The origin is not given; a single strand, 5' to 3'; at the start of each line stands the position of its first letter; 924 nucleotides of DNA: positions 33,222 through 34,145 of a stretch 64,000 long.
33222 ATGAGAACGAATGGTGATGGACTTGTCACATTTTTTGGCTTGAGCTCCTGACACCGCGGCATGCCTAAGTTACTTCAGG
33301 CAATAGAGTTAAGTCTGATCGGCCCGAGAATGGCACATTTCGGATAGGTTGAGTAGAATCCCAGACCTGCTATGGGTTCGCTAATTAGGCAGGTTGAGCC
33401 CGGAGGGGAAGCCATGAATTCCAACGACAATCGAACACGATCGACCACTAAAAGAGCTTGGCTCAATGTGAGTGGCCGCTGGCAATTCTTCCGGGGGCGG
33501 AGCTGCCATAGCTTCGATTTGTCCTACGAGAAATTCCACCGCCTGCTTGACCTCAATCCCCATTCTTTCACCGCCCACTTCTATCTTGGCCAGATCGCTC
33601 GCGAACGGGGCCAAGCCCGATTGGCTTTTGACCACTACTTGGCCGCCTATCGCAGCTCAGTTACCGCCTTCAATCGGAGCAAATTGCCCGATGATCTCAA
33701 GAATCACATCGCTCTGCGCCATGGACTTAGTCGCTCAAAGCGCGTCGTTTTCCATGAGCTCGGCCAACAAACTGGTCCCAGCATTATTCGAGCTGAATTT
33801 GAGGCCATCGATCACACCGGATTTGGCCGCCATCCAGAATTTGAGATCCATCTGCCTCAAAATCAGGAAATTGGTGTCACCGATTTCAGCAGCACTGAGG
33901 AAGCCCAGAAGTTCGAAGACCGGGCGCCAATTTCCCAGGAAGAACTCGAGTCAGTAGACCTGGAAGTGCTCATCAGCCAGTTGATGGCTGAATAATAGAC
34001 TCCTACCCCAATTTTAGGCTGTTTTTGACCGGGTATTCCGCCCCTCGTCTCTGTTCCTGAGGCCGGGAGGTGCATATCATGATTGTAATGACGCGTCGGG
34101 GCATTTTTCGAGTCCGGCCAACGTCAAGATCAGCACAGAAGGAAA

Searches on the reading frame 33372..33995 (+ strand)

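Call 3: search_protein_families(library=pfam, proteins=[window:33372-33995:+], max_evalue=1)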
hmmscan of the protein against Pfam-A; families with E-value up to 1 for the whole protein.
window:33372-33995:+ (207 aa): 3 families
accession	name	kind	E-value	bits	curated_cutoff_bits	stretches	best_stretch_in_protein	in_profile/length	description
PF13432.12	TPR_16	-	0.0001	23.1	32.7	1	53-95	18-60/65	Tetratricopeptide repeat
PF07719.23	TPR_2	-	0.043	14.4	27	0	68-93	3-28/34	Tetratricopeptide repeat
PF13431.12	TPR_17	-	0.057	14.2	24.4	1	57-82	4-29/34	Tetratricopeptide repeat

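Call 4: search_protein_families(library=ncbifam, proteins=[window:33372-33995:+], max_evalue=1)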
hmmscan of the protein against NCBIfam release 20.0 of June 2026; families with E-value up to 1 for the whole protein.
window:33372-33995:+ (207 aa): 0 families
